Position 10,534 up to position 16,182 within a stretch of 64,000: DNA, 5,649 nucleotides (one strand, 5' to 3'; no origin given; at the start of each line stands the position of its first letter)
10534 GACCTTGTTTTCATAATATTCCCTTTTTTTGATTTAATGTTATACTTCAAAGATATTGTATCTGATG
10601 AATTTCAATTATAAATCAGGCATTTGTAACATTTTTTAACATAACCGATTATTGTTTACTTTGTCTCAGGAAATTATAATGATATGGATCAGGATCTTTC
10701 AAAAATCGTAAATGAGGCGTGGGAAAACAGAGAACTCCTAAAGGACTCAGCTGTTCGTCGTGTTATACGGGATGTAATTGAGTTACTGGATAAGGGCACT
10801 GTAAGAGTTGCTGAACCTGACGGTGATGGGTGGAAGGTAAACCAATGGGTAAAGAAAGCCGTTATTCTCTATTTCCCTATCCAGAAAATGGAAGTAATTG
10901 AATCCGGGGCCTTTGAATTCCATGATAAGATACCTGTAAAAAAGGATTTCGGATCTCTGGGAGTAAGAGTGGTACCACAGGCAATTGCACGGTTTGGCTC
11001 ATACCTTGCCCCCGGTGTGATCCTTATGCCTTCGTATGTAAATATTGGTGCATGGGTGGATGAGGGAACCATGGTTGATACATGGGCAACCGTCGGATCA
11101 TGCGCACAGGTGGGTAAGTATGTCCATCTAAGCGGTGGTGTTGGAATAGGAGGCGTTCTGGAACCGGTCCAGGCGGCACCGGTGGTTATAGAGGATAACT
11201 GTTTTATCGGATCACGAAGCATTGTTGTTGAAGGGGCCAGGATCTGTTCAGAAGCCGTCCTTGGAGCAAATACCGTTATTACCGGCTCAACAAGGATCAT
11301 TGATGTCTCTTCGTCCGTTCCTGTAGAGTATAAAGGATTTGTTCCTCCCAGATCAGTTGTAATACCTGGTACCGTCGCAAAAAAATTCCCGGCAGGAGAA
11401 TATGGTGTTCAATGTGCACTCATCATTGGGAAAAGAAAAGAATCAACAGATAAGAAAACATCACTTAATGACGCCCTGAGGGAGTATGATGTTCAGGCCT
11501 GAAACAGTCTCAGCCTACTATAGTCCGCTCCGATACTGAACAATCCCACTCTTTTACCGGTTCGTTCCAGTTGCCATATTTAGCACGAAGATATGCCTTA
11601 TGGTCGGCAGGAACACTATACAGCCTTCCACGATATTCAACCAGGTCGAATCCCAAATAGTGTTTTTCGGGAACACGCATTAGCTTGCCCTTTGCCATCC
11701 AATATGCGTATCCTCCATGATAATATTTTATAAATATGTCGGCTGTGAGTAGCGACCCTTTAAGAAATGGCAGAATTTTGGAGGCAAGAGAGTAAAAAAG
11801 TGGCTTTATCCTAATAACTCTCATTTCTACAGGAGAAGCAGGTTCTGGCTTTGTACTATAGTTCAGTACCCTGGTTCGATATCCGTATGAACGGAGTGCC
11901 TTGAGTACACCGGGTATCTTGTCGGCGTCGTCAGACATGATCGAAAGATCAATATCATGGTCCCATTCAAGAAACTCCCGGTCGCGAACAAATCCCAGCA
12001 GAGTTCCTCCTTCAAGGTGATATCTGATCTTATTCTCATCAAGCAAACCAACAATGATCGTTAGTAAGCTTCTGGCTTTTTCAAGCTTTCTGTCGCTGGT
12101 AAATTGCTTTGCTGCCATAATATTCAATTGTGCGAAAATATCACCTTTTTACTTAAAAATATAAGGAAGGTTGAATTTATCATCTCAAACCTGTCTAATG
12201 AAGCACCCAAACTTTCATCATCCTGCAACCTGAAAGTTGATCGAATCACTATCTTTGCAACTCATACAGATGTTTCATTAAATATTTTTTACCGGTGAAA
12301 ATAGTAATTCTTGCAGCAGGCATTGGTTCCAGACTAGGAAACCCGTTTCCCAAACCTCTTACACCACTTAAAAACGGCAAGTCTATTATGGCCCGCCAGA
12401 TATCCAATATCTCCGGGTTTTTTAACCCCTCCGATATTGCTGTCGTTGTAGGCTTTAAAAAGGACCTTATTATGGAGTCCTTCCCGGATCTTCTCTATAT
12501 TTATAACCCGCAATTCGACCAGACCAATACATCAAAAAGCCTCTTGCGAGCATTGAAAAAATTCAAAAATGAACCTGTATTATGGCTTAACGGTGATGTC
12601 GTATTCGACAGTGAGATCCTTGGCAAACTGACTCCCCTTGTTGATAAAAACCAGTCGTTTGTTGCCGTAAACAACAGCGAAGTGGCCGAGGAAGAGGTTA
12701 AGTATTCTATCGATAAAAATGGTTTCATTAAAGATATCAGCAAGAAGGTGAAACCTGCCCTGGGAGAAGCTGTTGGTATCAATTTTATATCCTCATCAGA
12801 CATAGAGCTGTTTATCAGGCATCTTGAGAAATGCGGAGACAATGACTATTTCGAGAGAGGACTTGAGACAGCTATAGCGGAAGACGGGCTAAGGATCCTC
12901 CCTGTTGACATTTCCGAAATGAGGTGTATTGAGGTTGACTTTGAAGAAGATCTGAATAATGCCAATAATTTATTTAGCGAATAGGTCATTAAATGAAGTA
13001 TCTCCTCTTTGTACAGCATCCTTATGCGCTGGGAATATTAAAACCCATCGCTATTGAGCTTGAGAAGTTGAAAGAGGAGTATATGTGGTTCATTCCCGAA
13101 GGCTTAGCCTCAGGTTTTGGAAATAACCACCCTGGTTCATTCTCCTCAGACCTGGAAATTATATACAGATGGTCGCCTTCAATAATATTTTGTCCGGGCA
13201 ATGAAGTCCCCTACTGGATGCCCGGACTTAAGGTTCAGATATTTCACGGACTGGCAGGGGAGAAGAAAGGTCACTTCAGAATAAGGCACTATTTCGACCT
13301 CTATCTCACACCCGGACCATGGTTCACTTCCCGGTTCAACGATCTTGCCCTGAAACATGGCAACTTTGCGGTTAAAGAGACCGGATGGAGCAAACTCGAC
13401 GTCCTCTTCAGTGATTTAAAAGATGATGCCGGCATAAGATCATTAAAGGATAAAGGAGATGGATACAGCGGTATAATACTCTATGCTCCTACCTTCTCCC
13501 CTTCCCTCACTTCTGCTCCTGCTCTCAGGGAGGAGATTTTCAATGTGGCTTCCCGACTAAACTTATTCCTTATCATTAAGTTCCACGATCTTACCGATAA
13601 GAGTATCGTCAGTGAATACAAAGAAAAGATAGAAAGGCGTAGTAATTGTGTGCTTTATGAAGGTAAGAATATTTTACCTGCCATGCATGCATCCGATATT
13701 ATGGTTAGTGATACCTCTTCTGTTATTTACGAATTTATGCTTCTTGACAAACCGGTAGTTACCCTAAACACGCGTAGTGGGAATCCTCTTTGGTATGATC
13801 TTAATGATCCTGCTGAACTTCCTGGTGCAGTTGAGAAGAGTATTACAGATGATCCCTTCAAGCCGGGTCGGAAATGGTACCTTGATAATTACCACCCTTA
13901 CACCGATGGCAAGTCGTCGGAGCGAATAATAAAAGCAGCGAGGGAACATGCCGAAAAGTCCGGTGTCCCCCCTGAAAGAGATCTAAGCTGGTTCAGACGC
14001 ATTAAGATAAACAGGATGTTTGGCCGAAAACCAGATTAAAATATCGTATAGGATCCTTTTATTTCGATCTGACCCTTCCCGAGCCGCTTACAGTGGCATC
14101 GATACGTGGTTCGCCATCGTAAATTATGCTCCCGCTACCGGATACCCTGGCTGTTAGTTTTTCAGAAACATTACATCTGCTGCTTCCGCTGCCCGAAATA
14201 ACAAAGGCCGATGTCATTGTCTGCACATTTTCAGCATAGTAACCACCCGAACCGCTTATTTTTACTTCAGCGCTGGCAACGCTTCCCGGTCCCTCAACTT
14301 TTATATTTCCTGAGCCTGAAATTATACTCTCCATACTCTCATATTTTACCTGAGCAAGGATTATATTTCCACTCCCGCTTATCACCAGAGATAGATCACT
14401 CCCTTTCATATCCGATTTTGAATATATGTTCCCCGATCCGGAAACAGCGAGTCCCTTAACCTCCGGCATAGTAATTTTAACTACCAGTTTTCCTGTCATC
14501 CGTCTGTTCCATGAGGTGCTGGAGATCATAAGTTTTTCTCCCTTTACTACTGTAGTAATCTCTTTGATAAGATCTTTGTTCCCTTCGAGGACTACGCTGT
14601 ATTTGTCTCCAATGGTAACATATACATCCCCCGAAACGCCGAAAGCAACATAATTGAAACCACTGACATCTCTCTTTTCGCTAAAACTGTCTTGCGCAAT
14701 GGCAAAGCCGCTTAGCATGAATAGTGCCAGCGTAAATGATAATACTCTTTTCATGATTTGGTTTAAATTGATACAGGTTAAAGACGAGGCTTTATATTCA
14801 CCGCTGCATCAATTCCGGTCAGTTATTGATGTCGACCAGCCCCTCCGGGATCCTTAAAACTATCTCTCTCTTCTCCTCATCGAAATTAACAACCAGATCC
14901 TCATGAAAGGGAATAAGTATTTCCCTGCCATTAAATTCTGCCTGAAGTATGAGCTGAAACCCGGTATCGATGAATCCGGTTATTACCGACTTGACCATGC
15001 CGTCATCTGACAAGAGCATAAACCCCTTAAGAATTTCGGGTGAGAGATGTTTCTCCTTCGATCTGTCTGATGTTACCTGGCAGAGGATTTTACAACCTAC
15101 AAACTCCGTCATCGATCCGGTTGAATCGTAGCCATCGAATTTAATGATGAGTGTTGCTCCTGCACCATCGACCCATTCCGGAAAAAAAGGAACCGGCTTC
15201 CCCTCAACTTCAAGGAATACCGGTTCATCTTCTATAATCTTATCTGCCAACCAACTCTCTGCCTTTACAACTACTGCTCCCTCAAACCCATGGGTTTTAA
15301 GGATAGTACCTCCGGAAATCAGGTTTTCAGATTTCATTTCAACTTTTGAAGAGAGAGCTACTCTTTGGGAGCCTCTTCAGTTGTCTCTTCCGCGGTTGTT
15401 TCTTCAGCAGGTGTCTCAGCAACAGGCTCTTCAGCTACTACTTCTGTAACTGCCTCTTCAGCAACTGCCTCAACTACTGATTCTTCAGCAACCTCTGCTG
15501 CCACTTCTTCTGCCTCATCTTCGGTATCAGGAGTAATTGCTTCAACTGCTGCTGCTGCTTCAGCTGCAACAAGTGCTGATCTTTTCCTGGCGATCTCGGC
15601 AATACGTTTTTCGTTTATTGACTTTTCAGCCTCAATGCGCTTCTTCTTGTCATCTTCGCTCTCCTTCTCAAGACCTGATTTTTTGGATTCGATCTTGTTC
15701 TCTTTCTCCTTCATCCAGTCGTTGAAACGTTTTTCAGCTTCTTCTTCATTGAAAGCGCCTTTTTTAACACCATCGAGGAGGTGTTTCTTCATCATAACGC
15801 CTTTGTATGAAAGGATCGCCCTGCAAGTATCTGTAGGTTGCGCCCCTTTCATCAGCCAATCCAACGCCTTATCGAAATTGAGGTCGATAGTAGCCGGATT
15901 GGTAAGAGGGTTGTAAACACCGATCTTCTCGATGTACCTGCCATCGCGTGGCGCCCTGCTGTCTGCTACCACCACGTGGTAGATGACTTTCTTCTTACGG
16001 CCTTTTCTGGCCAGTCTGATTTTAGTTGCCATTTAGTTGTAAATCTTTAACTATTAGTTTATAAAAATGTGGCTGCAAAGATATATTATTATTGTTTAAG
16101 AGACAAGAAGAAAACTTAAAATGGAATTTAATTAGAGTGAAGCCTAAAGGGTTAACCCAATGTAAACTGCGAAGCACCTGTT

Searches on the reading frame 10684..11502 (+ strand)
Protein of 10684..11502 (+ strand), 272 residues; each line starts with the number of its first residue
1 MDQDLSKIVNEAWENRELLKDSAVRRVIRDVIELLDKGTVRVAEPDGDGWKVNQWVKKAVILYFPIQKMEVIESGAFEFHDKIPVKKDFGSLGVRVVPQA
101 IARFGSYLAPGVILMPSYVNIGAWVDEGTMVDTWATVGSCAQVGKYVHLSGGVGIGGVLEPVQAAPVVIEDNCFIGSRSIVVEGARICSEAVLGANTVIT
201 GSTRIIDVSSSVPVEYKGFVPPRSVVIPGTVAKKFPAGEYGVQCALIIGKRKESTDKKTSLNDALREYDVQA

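Call 88: search_protein_families(library=pfam, proteins=[window:10684-11502:+], max_evalue=0.00001)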
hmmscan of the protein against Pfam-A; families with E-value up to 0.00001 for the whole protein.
window:10684-11502:+ (272 aa): 3 families
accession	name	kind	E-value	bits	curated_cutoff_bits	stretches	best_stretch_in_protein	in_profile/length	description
PF14805.11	THDPS_N_2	-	5.3e-25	87.8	25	1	5-66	2-67/67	Tetrahydrodipicolinate N-succinyltransferase N-terminal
PF00132.30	Hexapep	-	2.5e-11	43.2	27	1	167-201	2-36/36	Bacterial transferase hexapeptide (six repeats)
PF14602.12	Hexapep_2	-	7.8e-11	42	27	1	166-200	1-33/34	Hexapeptide repeat of succinyl-transferase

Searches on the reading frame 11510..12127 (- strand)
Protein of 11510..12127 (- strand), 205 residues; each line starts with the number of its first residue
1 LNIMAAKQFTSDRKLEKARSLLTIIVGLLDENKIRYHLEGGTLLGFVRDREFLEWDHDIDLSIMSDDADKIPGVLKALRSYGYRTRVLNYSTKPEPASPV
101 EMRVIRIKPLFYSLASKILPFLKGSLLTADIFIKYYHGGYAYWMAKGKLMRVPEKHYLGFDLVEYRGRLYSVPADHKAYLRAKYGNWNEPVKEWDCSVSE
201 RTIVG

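Call 28: search_protein_families(library=ncbifam, proteins=[window:11510-12127:-], max_evalue=0.00001)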
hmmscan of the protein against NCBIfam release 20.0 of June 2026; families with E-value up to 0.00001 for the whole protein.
window:11510-12127:- (205 aa): 1 family
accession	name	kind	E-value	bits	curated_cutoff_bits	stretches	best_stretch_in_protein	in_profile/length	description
NF045866.1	GGPL_Ptran_Mf1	equivalog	7.8e-12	45.8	225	1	16-64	3-51/240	diacylglycerol cholinephosphotransferase Mf1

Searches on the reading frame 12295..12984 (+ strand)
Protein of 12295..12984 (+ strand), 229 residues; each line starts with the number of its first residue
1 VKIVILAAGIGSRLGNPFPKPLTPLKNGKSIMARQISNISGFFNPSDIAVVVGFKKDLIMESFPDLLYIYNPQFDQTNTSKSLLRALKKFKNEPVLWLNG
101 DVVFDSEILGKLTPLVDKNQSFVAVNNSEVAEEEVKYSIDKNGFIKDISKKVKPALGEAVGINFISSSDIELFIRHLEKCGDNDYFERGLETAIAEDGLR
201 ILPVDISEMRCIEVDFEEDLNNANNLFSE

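Call 28: search_protein_families(library=ncbifam, proteins=[window:12295-12984:+], max_evalue=0.00001)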
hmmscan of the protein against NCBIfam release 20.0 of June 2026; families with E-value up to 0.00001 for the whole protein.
window:12295-12984:+ (229 aa): 12 families
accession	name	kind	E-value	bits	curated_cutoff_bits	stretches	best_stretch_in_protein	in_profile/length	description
TIGR03992.1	Arch_glmU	subfamily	4.8e-13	48.8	292.1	1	1-153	1-154/393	bifunctional sugar-1-phosphate nucleotidylyltransferase/acetyltransferase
TIGR01173.1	glmU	equivalog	2.7e-12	46.3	366.85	1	1-118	1-119/452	bifunctional UDP-N-acetylglucosamine diphosphorylase/glucosamine-1-phosphate N-acetyltransferase GlmU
NF010940.0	PRK14360.1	equivalog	1.7e-09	36.7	602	1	2-131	3-134/452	bifunctional UDP-N-acetylglucosamine diphosphorylase/glucosamine-1-phosphate N-acetyltransferase GlmU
NF041313.1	UDPGP_AglF_Halo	equivalog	4.5e-09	36.1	400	1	1-224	1-231/234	UTP--glucose-1-phosphate uridylyltransferase AglF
NF010937.0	PRK14357.1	equivalog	7.5e-09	35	658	1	1-119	1-117/448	bifunctional UDP-N-acetylglucosamine diphosphorylase/glucosamine-1-phosphate N-acetyltransferase GlmU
NF041173.1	Sug_nt_acttase_Thmprot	equivalog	2.2e-08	33.5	600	1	1-177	1-179/405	bifunctional sugar-1-phosphate nucleotidylyltransferase/acetyltransferase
NF041135.1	IPPtranDIPPsyn_Thcocales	equivalog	5.6e-07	28.9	580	1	1-226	1-216/419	bifunctional L-myo-inositol-1-phosphate cytidylyltransferase/CDP-L-myo-inositol myo-inositolphosphotransferase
NF010936.0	PRK14356.1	equivalog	8.1e-07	28.3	666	1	4-103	9-109/456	bifunctional UDP-N-acetylglucosamine diphosphorylase/glucosamine-1-phosphate N-acetyltransferase GlmU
NF010932.0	PRK14352.1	equivalog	2.3e-06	26.6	611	1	3-129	9-139/488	bifunctional UDP-N-acetylglucosamine diphosphorylase/glucosamine-1-phosphate N-acetyltransferase GlmU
NF045665.1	NTPtran_DVU1551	equivalog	2.6e-06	26.7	315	1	3-91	3-88/359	DVU_1551 family NTP transferase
NF006986.0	PRK09451.1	equivalog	6.3e-06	25.3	725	1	1-108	6-113/456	bifunctional UDP-N-acetylglucosamine diphosphorylase/glucosamine-1-phosphate N-acetyltransferase GlmU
NF038362.1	Sden_1164_fam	equivalog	7.5e-06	25.6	300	0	3-172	4-191/266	Sden_1164 family protein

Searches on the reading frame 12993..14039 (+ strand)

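Call 28: search_protein_families(library=ncbifam, proteins=[window:12993-14039:+], max_evalue=0.00001)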
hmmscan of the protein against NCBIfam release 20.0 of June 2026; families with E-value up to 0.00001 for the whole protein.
window:12993-14039:+ (348 aa): 0 families

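Call 88: search_protein_families(library=pfam, proteins=[window:12993-14039:+], max_evalue=0.00001)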
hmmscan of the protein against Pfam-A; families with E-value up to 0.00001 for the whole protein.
window:12993-14039:+ (348 aa): 2 families
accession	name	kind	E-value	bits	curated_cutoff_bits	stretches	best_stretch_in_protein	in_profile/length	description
PF04464.20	Glyphos_transf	-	1.9e-16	60.4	22.1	1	127-257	160-291/367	CDP-Glycerol:Poly(glycerophosphate) glycerophosphotransferase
PF02350.25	Epimerase_2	-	3.7e-06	26.5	30.6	1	184-315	209-345/347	UDP-N-acetylglucosamine 2-epimerase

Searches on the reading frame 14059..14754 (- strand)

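Call 28: search_protein_families(library=ncbifam, proteins=[window:14059-14754:-], max_evalue=0.00001)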
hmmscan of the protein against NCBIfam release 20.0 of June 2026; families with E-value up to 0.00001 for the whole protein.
window:14059-14754:- (231 aa): 0 families

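Call 91: search_protein_families(library=pfam, proteins=[window:14059-14754:-], max_evalue=0.001)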
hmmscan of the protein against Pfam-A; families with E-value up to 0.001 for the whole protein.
window:14059-14754:- (231 aa): 1 family
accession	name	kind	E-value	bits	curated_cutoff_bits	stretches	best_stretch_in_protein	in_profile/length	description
PF10988.14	DUF2807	-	6.9e-39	133.9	24.2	1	33-216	2-181/181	Putative auto-transporter adhesin, head GIN domain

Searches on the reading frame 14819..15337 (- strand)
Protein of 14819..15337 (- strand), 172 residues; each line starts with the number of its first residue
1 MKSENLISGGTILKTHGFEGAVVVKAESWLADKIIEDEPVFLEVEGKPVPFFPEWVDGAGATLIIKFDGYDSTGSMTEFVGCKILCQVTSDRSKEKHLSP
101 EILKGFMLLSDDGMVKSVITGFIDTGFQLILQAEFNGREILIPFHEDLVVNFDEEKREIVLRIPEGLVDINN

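Call 28: search_protein_families(library=ncbifam, proteins=[window:14819-15337:-], max_evalue=0.00001)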
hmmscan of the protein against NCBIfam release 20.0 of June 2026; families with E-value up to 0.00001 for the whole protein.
window:14819-15337:- (172 aa): 1 family
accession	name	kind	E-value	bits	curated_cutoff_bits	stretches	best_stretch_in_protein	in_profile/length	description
TIGR02273.1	16S_RimM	equivalog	3.9e-14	52.4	66.2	1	9-167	4-166/166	ribosome maturation factor RimM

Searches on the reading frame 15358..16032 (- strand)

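Call 28: search_protein_families(library=ncbifam, proteins=[window:15358-16032:-], max_evalue=0.00001)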
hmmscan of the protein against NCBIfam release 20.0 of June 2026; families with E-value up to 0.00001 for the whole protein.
window:15358-16032:- (224 aa): 4 families
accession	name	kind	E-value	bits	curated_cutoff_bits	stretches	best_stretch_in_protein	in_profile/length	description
NF011094.0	PRK14521.1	equivalog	7e-76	254.2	209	1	1-181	1-181/186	30S ribosomal protein S16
TIGR00002.1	S16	equivalog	1.5e-29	101.8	45.3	1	4-80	2-78/78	30S ribosomal protein S16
NF011093.0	PRK14520.1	equivalog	2.3e-27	95.9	165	1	1-145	1-141/156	30S ribosomal protein S16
NF011095.0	PRK14522.1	equivalog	4.6e-16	59.3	192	1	1-75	1-74/119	30S ribosomal protein S16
